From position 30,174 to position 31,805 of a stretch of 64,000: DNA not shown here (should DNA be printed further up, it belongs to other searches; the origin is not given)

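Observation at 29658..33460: Defence-like island: type II R-M pair followed by an unknown 443-aa protein with a C-terminal two-helix membrane anchor and a frameshifted PD-(D/E)xK nuclease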

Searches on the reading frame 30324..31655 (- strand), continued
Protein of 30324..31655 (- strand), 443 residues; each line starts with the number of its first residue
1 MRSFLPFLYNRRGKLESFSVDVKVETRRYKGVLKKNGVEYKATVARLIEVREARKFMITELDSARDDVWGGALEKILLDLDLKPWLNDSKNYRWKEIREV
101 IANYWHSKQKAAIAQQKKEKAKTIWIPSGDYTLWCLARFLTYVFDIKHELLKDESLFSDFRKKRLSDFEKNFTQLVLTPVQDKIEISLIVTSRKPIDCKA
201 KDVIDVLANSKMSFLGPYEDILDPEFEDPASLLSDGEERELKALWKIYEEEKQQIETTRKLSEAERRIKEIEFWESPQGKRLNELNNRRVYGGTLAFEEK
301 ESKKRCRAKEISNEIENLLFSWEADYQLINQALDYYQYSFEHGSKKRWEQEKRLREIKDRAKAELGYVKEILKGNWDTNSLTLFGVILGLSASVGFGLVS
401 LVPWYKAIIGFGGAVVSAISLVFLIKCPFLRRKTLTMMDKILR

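Call 46: search_protein_families(library=pfam, alignment_id=A3, max_evalue=0.05)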
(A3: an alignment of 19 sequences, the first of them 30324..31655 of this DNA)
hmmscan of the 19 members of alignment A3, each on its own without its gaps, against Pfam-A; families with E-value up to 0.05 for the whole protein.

A. member 1, window:30324-31655:- (443 aa): 0 families

B. families by the number of members that match (of 19 scanned): 8 families
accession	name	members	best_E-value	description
PF20990.2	DUF2207_C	2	0.004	Predicted membrane protein (DUF2207) C-terminal domain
PF00140.25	Sigma70_r1_2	1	0.0036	Sigma-70 factor, region 1.2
PF08748.17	Phage_TAC_4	1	0.0061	Phage tail assembly chaperone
PF00083.30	Sugar_tr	1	0.0064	Sugar (and other) transporter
PF24961.1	NfeD_membrane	1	0.0066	NfeD integral membrane domain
PF20497.3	SWI-SNF_Ssr4_C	1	0.015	SWI/SNF and RSC complexes subunit Ssr4 C-terminal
PF03199.21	GSH_synthase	1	0.015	Eukaryotic glutathione synthase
PF19064.5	DUF5760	1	0.022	Family of unknown function (DUF5760)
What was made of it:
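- On Known anti-phage defence or Abi protein families (PADLOC-DB v2, Pfam Abi families, PHROGs) for gene 3: None recurring in 19 family members (call 46).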

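Call 47: search_solved_structures(query=A3, max_evalue=5)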
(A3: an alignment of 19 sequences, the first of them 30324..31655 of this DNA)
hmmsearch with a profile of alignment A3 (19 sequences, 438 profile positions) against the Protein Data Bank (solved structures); distinct sequences matched with E-value up to 5: 2.
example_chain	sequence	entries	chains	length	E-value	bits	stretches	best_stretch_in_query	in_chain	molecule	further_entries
5e04_A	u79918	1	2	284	0.31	13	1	186-272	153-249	Nucleoprotein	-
9hig_N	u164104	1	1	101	0.45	12.5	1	30-71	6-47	Small ribosomal subunit protein uS14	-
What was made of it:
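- Tried and rejected: Profile searches against PDB sequences were negative (call 47).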

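Call 50: find_related_loci(query=A1, collection=genome_contigs, flank=10000)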
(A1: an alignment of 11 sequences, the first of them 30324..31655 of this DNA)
Query A1 (443 aa) in genome_contigs; peptide patterns used: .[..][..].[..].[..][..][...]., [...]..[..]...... (x = any residue, [..] = any of these).
72 stretches matched a pattern, but none encodes a relative of the query by tblastn (E <= 1e-3).

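Call 51: find_related_loci(query=A1, collection=viral_contigs, flank=10000)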
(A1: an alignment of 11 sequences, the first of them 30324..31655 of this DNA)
Query A1 (443 aa) in viral_contigs; peptide patterns used: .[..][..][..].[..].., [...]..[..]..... (x = any residue, [..] = any of these).
264 stretches matched a pattern, but none encodes a relative of the query by tblastn (E <= 1e-3).
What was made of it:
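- Tried and rejected: (d) More loci: pattern scans of the GTDB representatives and IMG/VR found no gene 3 relatives (calls 50, 51).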

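Call 52: find_related_loci(query=A1, collection=metagenome_contigs, flank=10000)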
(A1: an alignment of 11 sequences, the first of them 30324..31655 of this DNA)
Query A1 (443 aa) in metagenome_contigs; peptide patterns used: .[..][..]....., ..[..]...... (x = any residue, [..] = any of these).
240 stretches matched a pattern; 3 encode a relative of the query (tblastn E <= 1e-3); 3 distinct loci.
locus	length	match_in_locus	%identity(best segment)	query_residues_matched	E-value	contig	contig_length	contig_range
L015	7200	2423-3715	47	1-438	4e-132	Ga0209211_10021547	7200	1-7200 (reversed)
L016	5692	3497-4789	47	1-438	2e-132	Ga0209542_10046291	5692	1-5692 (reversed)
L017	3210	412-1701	44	1-438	7e-123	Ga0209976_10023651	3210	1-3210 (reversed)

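Call 54: fold_search(model_id=the predicted structure, library=viral)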
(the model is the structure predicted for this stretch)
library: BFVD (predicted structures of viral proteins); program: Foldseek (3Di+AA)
matches with E <= 10: 487; with E <= 0.001: 0
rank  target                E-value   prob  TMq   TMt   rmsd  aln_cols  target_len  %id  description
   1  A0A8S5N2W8            2.0e-01  0.09  0.10  0.07  46.0       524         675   11  Chromosome partition protein [Siphoviridae sp. ctv0N24]
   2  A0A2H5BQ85            2.3e-01  0.51  0.10  0.26  23.0       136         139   10  Uncharacterized protein [Vibrio phage Vp_R1]
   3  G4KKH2                2.4e-01  0.06  0.09  0.05  27.4       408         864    7  (no name in the UniProt tables at hand)
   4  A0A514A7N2            2.5e-01  0.94  0.08  0.38   5.8        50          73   18  (no name in the UniProt tables at hand)
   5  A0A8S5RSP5            3.5e-01  0.11  0.11  0.06  22.6       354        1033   14  Minor tail protein [Siphoviridae sp. ctES717]
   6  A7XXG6                3.7e-01  0.13  0.10  0.17  15.5       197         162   12  Uncharacterized protein [Thermus phage P74-26]
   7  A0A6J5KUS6            3.7e-01  0.08  0.10  0.08  51.9       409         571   12  Endonuclease subunit [uncultured Caudovirales phage]
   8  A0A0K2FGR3            3.9e-01  0.93  0.08  0.33   6.1        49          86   20  Uncharacterized protein [Enterobacter phage phiEap-3]
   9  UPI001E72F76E         3.9e-01  0.12  0.10  0.14  25.0       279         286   15  (no name look-up for this kind of identifier)
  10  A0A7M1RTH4            4.5e-01  0.14  0.12  0.08  46.9       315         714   12  Uncharacterized protein [uncultured phage cr131_1]
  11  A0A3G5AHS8            4.9e-01  0.11  0.08  0.14  21.2       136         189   15  Uncharacterized protein [Solivirus sp.]
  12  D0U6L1                4.9e-01  0.06  0.09  0.05  39.1       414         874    9  Non-structural protein [Mamastrovirus 8]
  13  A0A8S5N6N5            5.1e-01  0.04  0.07  0.06  49.9       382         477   10  STRUCTURAL MAINTENANCE OF CHROMOSOMES PROTEIN [Siphoviridae sp. ctfWC31]
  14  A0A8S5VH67            5.4e-01  0.11  0.12  0.19  18.6       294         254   12  Uncharacterized protein [Myoviridae sp. ctkfK18]
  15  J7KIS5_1              5.4e-01  0.10  0.12  0.07  22.5       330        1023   12  Genome polyprotein [Caladenia virus A]
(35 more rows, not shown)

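Call 58: search_protein_families(library=pfam, proteins=[L015:193-1269:+, L015:1275-2366:+, L015:3749-4603:+, L015:5207-6277:-, L015:6334-7068:-, L004:628-1515:+, L008:1444-2424:+, L008:3-947:-, L003:3867-4412:+, L003:4471-5217:+], max_evalue=0.001)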
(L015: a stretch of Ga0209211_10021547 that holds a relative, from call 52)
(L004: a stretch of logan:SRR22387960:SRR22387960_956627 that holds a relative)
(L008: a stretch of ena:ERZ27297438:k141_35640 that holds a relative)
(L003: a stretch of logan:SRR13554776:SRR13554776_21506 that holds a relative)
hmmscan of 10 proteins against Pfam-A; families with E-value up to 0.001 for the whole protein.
L015:193-1269:+ (358 aa): 1 family
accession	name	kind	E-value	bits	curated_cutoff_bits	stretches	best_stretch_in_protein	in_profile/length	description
PF13651.11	EcoRI_methylase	-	3.7e-124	415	26.4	1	6-355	2-345/345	Adenine-specific methyltransferase EcoRI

L015:1275-2366:+ (363 aa): 3 families
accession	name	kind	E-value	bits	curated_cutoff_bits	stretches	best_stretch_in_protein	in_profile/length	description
PF03235.19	GmrSD_N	-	5.4e-17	63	33.2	1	34-154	13-198/199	GmrSD restriction endonuclease, N-terminal domain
PF01844.29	HNH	-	1.1e-10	41.9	21.4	1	318-361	1-45/47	HNH endonuclease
PF14279.12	HNH_5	-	6.4e-06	26.4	27.5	1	318-359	1-42/56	HNH endonuclease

L015:3749-4603:+ (284 aa): 0 families

L015:5207-6277:- (356 aa): 1 family
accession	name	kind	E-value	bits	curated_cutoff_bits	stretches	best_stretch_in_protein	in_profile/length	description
PF09903.14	DUF2130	-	1.7e-55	188.6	26.7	1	110-350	2-249/255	Uncharacterized protein conserved in bacteria (DUF2130)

L015:6334-7068:- (244 aa): 1 family
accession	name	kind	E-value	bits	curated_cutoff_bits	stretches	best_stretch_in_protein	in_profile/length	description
PF12686.12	DUF3800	-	9.1e-16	59.3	21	1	3-207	1-148/149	Protein of unknown function (DUF3800)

L004:628-1515:+ (295 aa): 0 families

L008:1444-2424:+ (326 aa): 0 families

L008:3-947:- (315 aa): 2 families
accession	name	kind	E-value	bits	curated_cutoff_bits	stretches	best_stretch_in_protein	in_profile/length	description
PF00122.25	E1-E2_ATPase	-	1.1e-53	181.8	28.1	1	95-273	4-181/181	E1-E2 ATPase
PF00690.31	Cation_ATPase_N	-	5.3e-07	29.6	20.4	1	3-53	19-69/69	Cation transporter/ATPase, N-terminus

L003:3867-4412:+ (181 aa): 0 families

L003:4471-5217:+ (248 aa): 0 families

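Call 59: search_protein_families(library=padloc, proteins=[L015:193-1269:+, L015:1275-2366:+, L015:3749-4603:+, L015:5207-6277:-, L015:6334-7068:-, L004:628-1515:+, L008:1444-2424:+, L008:3-947:-, L005:2919-3848:+, L005:3849-4319:+], max_evalue=0.001)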
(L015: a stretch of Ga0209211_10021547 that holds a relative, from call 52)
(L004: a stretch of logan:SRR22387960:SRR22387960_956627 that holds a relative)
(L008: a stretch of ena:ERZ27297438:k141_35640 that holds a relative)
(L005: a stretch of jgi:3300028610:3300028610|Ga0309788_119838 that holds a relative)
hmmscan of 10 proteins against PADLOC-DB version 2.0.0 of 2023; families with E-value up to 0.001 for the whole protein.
L015:193-1269:+ (358 aa): 1 family
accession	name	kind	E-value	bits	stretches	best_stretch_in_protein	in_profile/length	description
PDLC03297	MTase_II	-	8.5e-114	378.4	1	3-296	7-302/332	Type II methyltransferase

L015:1275-2366:+ (363 aa): 3 families
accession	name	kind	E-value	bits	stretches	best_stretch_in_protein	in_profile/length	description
PDLC03418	REase_II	-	3.3e-135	449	1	1-363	1-372/372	Type II restriction enzyme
PDLC03877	NsnA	-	6.1e-25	86.3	1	30-160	63-206/385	-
PDLC04027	PD-T4-2_A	-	1.4e-12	45.4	1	30-110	50-127/363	-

L015:3749-4603:+ (284 aa): 0 families

L015:5207-6277:- (356 aa): 0 families

L015:6334-7068:- (244 aa): 0 families

L004:628-1515:+ (295 aa): 0 families

L008:1444-2424:+ (326 aa): 0 families

L008:3-947:- (315 aa): 0 families

L005:2919-3848:+ (309 aa): 2 families
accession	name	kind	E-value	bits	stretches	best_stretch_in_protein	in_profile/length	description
PDLC04945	PDC-S18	-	3.5e-101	336.5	1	1-303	1-301/302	-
PDLC04946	PDC-S18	-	5.5e-53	178.3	1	2-304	22-321/365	-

L005:3849-4319:+ (156 aa): 0 families

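Call 60: find_homologous_proteins(query=A3, max_evalue=0.001)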
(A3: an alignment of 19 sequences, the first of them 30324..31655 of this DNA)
Query A3 (19 sequences) (443 aa, profile of the alignment): 11 proteins with E <= 0.001 among 8000 candidates.
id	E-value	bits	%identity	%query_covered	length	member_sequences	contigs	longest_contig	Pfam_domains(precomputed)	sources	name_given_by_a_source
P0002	9.2e-183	626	69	100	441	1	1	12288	-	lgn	-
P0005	2.2e-181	622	47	99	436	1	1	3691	-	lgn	-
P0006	3.7e-179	614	46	99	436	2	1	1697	-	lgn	-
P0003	7.2e-179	613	48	99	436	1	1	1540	-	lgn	-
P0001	5.6e-177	607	100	100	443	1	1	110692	-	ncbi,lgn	ncbi:MAG: hypothetical protein ACOZBZ_00265 [Patescibacteria group bacterium]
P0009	3.9e-175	601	44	99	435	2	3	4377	-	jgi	-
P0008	1.7e-173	596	47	100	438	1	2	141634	-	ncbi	-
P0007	5.8e-171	587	46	100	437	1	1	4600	-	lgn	-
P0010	2.6e-159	549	42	100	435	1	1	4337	-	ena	-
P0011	9.1e-159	547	41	100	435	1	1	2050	-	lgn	-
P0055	2.2e-124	434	27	90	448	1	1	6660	-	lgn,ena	-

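Call 63: find_encoding_contigs(protein=P0055, flank=8000, max_places=2)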
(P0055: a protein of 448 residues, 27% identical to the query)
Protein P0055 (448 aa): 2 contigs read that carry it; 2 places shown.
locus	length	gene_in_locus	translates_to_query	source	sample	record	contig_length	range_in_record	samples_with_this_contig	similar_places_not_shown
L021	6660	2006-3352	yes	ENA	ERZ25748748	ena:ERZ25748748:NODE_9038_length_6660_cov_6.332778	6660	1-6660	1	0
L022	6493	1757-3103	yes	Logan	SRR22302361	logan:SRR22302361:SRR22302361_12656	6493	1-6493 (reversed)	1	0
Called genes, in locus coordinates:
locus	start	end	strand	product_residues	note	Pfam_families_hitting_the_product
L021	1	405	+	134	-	?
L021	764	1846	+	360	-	PF13588:HSDR_N_2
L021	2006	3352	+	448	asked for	-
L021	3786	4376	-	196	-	-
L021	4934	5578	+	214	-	PF13646:HEAT_2 (faint), PF03130:HEAT_PBS (faint)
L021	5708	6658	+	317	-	?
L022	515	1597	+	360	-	PF13588:HSDR_N_2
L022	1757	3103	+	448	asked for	-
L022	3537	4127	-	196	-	-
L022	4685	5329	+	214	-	PF13646:HEAT_2 (faint), PF03130:HEAT_PBS (faint)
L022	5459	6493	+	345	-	?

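Call 64: search_protein_families(library=ncbifam, proteins=[L004:628-1515:+, L008:1444-2424:+, L003:1277-2485:+, L021:764-1846:+, L015:3749-4603:+, L002:8433-9374:+, L001:5659-6684:+, L001:4483-5406:+, L003:3867-4412:+, L004:158-631:+], max_evalue=0.01)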
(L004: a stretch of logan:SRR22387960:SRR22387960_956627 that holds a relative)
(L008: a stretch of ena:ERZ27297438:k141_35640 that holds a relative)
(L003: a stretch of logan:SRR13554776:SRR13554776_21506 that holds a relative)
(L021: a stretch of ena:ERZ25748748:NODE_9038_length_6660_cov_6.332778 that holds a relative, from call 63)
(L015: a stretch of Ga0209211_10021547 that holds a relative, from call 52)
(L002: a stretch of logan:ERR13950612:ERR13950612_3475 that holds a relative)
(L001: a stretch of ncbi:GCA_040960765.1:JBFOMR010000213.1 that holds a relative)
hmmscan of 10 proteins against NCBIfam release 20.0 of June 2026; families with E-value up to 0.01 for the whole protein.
L004:628-1515:+ (295 aa): 0 families

L008:1444-2424:+ (326 aa): 0 families

L003:1277-2485:+ (402 aa): 0 families

L021:764-1846:+ (360 aa): 0 families

L015:3749-4603:+ (284 aa): 0 families

L002:8433-9374:+ (313 aa): 0 families

L001:5659-6684:+ (341 aa): 0 families

L001:4483-5406:+ (307 aa): 0 families

L003:3867-4412:+ (181 aa): 0 families

L004:158-631:+ (157 aa): 0 families

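Call 73: search_protein_families(library=pfam, proteins=[L002:3527-7027:+], max_evalue=10)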
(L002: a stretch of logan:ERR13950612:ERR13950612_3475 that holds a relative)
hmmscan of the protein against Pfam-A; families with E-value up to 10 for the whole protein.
L002:3527-7027:+ (1166 aa): 6 families
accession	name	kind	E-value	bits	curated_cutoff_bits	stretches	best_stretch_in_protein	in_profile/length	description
PF07669.17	Eco57I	-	1.1e-34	120.4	25.3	1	563-860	1-165/171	Eco57I restriction-modification methylase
PF12950.13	TaqI_C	-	1.6e-20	73.9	26.5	1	981-1099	3-118/118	TaqI-like C-terminal specificity domain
PF02384.22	N6_Mtase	-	1.2e-11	45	20.4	2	762-887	121-237/311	N-6 DNA Methylase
PF20473.4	MmeI_Mtase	-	1.6e-06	27.9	27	1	471-620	8-121/259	MmeI, DNA-methyltransferase domain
PF23998.1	BTB_BTBDG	-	0.12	13.1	27.9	1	445-504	32-87/122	BTBDG BTB/POZ domain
PF22545.2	2CompARG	-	0.14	12.7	27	1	669-710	128-169/170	2-Component system ADP-ribose glycohydrolase domain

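Call 74: search_solved_structures(query=L002:6500-7027:+, max_evalue=1, show_alignments=3)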
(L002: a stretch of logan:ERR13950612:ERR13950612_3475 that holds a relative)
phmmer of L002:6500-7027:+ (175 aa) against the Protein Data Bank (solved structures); distinct sequences matched with E-value up to 1: 1.
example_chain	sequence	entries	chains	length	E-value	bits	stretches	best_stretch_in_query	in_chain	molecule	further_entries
9h8b_Au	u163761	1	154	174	0.18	14.9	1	61-116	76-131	CanX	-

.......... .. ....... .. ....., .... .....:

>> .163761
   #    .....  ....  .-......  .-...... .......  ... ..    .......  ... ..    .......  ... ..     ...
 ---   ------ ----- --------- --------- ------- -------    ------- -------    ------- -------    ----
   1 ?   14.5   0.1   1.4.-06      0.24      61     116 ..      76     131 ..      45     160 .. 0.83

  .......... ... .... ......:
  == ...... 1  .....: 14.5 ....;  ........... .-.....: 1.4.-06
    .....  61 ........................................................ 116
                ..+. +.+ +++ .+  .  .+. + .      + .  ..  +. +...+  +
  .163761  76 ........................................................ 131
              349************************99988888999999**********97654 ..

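Call 95: search_dna_similar(query=window:30324-31655:-, collection=phages, mode=protein, max_evalue=0.1, max_rows=10)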
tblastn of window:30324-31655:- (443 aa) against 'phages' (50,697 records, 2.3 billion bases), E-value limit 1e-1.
No match.

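Call 96: search_dna_similar(query=window:30324-31655:-, collection=plasmids, mode=protein, max_evalue=0.1, max_rows=10)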
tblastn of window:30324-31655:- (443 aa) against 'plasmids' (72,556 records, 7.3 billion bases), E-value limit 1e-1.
No match.
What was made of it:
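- No matches were found in phages, plasmids, IMG/VR or GTDB representatives (calls 50, 51, 95, 96).
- Tried and rejected: A profile re-search added only one distant member (call 60). tblastn against phage and plasmid collections was negative (calls 95, 96).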
